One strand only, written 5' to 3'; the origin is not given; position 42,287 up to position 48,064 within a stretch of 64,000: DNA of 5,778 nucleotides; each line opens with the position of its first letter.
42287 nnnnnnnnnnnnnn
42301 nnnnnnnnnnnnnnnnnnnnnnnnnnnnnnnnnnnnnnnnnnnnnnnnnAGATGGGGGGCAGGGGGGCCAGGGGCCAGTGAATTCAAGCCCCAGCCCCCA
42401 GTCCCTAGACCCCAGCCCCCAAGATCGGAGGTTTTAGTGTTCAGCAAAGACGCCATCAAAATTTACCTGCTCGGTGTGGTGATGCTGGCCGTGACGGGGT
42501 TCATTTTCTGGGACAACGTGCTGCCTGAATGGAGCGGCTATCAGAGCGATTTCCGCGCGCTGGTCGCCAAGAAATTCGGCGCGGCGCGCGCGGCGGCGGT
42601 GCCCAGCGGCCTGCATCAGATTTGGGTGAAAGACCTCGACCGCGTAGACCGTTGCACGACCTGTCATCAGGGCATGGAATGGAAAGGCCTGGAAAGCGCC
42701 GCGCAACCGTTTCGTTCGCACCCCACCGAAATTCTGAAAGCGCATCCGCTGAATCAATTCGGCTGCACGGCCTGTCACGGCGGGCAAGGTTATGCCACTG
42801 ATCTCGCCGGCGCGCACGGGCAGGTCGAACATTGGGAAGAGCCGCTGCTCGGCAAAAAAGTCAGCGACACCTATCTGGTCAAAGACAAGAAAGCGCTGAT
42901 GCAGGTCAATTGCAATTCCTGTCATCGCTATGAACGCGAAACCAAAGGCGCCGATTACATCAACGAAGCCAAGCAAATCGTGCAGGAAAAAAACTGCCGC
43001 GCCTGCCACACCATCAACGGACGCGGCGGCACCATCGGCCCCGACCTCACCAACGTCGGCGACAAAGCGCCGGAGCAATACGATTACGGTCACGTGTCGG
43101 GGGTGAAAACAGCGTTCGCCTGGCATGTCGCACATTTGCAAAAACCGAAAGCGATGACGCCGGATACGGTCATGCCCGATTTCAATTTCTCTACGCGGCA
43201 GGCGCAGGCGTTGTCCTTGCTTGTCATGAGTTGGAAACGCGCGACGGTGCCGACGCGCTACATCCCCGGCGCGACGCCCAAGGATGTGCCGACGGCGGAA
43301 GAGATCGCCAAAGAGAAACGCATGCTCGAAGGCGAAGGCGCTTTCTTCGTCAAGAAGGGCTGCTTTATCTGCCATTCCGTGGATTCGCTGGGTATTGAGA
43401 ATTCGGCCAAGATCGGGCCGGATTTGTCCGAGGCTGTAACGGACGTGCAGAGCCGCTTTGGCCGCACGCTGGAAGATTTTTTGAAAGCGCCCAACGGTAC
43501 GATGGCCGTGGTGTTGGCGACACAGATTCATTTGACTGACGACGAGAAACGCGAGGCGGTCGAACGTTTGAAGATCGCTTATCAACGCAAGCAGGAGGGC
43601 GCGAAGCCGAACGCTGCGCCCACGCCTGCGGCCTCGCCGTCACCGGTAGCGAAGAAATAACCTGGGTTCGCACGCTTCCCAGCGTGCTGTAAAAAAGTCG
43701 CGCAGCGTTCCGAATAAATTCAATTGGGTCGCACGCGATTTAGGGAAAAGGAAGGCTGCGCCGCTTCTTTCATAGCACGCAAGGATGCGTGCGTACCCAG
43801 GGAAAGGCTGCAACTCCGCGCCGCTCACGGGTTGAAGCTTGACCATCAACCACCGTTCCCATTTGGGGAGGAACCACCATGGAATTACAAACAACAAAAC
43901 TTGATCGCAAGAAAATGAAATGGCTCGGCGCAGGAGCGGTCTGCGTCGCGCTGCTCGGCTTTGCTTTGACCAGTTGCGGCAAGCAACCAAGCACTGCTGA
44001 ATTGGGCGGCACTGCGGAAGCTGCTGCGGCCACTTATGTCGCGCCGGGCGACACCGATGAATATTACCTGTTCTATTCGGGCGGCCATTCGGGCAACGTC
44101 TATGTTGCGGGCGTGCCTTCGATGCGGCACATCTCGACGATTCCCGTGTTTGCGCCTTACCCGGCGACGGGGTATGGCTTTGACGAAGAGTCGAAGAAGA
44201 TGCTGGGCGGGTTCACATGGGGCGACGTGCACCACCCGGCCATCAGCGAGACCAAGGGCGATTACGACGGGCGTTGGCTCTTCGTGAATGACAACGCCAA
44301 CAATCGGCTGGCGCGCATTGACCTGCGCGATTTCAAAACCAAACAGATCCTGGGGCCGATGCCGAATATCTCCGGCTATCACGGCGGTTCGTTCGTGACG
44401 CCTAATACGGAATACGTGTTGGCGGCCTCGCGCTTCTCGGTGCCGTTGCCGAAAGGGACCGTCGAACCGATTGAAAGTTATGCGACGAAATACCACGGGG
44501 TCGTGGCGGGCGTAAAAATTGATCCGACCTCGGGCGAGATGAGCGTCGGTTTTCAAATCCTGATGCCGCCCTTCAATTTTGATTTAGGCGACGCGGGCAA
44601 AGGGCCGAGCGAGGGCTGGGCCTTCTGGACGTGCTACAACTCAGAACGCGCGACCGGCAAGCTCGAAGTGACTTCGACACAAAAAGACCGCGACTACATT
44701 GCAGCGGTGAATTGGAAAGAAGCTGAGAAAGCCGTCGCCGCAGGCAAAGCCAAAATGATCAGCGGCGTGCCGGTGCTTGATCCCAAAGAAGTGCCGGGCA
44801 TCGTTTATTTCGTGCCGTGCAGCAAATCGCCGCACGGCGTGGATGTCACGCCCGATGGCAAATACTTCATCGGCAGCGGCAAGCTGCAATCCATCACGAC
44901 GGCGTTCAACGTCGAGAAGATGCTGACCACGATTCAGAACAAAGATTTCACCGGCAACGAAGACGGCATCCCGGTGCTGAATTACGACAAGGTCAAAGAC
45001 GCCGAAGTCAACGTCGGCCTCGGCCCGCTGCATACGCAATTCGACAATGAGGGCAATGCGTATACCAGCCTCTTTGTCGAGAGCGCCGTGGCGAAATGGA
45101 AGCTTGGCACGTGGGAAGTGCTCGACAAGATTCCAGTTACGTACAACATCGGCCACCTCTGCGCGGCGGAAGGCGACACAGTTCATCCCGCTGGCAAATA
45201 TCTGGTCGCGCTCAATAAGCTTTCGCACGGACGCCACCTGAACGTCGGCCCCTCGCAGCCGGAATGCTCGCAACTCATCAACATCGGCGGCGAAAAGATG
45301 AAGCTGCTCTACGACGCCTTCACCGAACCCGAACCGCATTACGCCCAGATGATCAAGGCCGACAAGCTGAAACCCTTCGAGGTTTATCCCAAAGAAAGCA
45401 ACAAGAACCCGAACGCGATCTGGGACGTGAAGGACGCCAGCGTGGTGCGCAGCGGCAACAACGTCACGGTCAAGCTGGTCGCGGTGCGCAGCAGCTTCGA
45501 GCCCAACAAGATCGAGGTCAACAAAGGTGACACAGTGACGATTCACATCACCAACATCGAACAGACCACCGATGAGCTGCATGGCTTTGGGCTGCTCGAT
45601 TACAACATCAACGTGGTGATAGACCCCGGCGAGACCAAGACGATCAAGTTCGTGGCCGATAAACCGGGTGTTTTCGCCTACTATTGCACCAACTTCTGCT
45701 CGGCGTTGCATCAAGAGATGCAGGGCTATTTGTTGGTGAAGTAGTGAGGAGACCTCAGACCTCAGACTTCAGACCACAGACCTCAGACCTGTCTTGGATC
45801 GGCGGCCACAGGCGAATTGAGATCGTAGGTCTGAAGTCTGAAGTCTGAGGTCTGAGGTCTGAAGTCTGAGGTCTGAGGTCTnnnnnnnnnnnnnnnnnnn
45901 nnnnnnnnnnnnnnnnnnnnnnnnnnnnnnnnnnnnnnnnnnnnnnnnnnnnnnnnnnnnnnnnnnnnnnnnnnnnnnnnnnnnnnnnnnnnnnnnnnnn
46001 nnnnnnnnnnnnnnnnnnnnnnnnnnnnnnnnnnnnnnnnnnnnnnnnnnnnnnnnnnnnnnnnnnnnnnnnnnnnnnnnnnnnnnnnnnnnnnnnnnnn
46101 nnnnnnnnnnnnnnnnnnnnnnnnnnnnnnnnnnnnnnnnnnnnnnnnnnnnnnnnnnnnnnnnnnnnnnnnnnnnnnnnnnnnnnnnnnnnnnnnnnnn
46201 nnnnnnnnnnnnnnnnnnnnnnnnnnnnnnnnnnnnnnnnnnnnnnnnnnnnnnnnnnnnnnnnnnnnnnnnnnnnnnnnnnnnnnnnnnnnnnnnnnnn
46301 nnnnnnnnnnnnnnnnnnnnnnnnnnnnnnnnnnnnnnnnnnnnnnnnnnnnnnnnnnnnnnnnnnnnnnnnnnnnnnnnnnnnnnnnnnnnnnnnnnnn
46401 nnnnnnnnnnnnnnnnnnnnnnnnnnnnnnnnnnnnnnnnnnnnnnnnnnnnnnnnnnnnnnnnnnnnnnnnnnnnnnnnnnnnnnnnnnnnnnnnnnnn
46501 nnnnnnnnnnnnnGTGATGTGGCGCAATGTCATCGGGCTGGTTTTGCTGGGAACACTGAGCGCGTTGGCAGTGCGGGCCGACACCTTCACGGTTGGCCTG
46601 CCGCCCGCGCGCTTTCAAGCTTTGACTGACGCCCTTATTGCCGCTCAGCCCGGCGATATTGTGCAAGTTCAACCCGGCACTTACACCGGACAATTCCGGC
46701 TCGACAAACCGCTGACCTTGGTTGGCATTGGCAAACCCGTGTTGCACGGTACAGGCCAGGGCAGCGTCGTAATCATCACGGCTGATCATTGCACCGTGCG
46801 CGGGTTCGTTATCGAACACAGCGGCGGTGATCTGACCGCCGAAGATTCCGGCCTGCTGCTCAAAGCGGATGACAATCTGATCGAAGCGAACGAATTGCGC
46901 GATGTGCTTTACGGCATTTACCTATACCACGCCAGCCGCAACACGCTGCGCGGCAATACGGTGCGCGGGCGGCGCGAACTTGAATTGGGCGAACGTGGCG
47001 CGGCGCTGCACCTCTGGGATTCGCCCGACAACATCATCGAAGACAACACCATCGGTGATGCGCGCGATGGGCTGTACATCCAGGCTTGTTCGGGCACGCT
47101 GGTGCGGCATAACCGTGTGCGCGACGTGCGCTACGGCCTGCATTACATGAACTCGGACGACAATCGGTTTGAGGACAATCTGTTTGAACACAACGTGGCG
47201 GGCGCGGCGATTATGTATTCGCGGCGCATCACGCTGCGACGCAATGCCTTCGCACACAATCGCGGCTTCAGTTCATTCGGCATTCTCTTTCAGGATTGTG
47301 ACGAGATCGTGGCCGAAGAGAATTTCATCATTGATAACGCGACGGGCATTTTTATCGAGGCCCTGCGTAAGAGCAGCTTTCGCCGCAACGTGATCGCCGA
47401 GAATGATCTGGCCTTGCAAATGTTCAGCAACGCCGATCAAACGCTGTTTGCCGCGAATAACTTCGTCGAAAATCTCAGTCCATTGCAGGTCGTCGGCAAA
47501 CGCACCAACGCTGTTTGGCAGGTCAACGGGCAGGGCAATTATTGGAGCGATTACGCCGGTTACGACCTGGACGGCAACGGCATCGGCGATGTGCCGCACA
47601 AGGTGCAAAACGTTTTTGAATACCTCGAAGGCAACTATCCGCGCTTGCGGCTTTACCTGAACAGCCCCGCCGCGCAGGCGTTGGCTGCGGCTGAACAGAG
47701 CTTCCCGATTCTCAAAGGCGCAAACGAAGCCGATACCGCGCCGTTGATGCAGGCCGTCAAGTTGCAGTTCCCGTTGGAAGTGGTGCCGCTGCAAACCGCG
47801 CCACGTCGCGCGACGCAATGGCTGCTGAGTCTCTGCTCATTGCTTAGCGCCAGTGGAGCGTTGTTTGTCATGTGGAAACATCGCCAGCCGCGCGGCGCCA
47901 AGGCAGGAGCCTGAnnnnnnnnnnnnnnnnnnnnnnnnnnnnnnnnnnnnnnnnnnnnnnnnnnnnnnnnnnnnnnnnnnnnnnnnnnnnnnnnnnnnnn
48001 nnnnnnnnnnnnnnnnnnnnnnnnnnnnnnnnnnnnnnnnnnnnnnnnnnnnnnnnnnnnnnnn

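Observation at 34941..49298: nos cluster has nosDFL without nosY; the NosY-like permease sits ~12 kb upstream beside ric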

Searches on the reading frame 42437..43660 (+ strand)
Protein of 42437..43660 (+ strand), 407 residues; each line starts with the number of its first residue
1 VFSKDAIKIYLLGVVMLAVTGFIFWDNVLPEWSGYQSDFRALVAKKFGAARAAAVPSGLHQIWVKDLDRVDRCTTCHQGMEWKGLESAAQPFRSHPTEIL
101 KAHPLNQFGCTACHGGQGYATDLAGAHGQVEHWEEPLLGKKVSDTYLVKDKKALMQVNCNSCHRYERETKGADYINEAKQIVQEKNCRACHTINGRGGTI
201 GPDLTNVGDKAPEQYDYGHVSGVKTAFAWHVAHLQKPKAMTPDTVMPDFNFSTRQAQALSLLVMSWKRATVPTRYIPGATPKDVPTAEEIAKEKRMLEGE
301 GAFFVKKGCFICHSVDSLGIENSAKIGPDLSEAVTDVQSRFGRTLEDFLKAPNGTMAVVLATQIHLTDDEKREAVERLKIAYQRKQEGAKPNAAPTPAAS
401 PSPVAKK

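Call 3: search_protein_families(library=pfam, proteins=[window:42437-43660:+])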
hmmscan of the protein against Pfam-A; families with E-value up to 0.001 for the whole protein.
window:42437-43660:+ (407 aa): 7 families
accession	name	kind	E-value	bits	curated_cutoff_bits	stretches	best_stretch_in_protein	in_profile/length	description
PF00034.26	Cytochrom_C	-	4.1e-14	54.1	21.3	1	177-260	3-83/90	Cytochrome c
PF02433.20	FixO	-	9.6e-09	35.5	29.6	1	222-259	110-147/219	Cytochrome C oxidase, mono-heme subunit/FixO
PF14522.11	Cytochrome_C7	-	2.5e-08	34.1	24.8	1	155-192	12-49/67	Cytochrome c7 and related cytochrome c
PF13442.11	Cytochrome_CBB3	-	3.2e-08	34.2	27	1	178-244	6-52/68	Cytochrome C oxidase, cbb3-type, subunit III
PF14537.11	Cytochrom_c3_2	-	4.2e-07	30.8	25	0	148-192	18-65/79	Cytochrome c3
PF22113.1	Mtrc-MtrF_II-IV_dom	-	6.6e-06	26.2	30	0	70-127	120-175/176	Outer membrane cytochrome MtrC/MtrF-like, domains II/IV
PF09699.15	Paired_CXXCH_1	-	0.00054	20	20.6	0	182-193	4-15/41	Doubled CXXCH motif (Paired_CXXCH_1)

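Call 4: search_protein_families(library=ncbifam, proteins=[window:42437-43660:+])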
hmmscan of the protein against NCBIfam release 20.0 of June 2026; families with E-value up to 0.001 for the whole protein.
window:42437-43660:+ (407 aa): 11 families
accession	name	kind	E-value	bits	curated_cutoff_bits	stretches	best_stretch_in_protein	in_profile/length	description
TIGR04485.1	thiosulf_SoxX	equivalog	5.3e-11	43.1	61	1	185-252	3-60/78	sulfur oxidation c-type cytochrome SoxX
NF040971.1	cytc_ExtS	equivalog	1.5e-09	37.5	100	1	174-373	77-257/262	selenite/tellurite reduction operon c-type cytochrome lipoprotein ExtS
TIGR02603.1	CxxCH_TIGR02603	domain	3.1e-09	36.9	68.15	1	181-213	8-41/134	putative heme-binding domain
TIGR00781.1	ccoO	equivalog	8.3e-07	28.9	200.65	1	222-265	110-153/232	cytochrome-c oxidase, cbb3-type subunit II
NF011055.0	PRK14487.1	subfamily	1.4e-06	28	218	1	220-256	115-150/212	cbb3-type cytochrome c oxidase subunit II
NF045774.1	cytochro_C551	exception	1.8e-06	27.9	118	1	172-212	36-74/110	cytochrome c551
NF011054.0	PRK14486.1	equivalog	6.7e-06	25.8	447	1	222-256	111-145/294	putative bifunctional cbb3-type cytochrome c oxidase subunit II/cytochrome c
NF050122.1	bc1_QcrC_actin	exception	9.9e-06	25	200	1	170-388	36-218/253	cytochrome bc1 complex diheme cytochrome c subunit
NF011053.0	PRK14485.1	subfamily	2.6e-05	22.7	1080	0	221-257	598-634/716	putative bifunctional cbb3-type cytochrome c oxidase subunit I/II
NF045773.1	cytochro_C550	exception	0.00019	21.4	125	0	176-212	50-84/118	cytochrome c550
TIGR03508.1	decahem_SO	subfamily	0.00084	18.9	192.2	0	71-193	3-103/258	DmsE family decaheme c-type cytochrome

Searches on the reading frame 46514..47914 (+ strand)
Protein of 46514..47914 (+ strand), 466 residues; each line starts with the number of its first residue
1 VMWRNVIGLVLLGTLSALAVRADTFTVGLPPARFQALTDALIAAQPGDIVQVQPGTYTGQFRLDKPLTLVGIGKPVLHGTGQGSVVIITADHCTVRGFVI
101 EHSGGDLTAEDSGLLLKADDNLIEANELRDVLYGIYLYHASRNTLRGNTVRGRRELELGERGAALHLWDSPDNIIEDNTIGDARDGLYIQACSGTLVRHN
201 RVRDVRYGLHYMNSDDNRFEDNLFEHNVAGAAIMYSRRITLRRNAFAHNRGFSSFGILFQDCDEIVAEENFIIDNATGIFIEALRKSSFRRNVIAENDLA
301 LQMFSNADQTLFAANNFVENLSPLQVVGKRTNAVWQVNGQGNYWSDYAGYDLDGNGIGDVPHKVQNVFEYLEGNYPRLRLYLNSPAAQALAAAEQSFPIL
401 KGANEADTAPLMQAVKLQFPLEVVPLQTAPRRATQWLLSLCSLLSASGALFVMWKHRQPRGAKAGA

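Call 3: search_protein_families(library=pfam, proteins=[window:46514-47914:+])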
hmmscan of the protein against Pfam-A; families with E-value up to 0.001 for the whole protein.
window:46514-47914:+ (466 aa): 3 families
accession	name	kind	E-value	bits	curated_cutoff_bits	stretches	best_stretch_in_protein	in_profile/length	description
PF05048.19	NosD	-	2.5e-45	155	23.6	2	161-349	15-212/212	Periplasmic copper-binding protein (NosD)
PF13229.12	Beta_helix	-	5.7e-38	130.5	25.9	2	85-246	3-158/158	Right handed beta helix region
PF07602.17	DUF1565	-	6.4e-10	39.2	20.3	1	33-192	14-182/257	Protein of unknown function (DUF1565)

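Call 4: search_protein_families(library=ncbifam, proteins=[window:46514-47914:+])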
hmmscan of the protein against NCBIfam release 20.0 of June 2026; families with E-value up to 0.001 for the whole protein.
window:46514-47914:+ (466 aa): 4 families
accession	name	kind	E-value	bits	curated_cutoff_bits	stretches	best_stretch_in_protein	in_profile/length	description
TIGR04247.1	NosD_copper_fam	subfamily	7.8e-125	416.3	300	1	37-413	1-377/377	nitrous oxide reductase family maturation protein NosD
TIGR03804.1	para_beta_helix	repeat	1.1e-20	73.1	19.45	2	166-204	3-41/44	parallel beta-helix repeat protein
TIGR03805.1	beta_helix_1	subfamily_domain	6.3e-10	38.6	141.5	1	37-233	1-179/314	parallel beta-helix domain-containing protein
NF047854.1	LIC10774_subfam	equivalog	2.8e-09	36.4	380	0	27-60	73-106/358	LIC10774/LIC10365 family surface protein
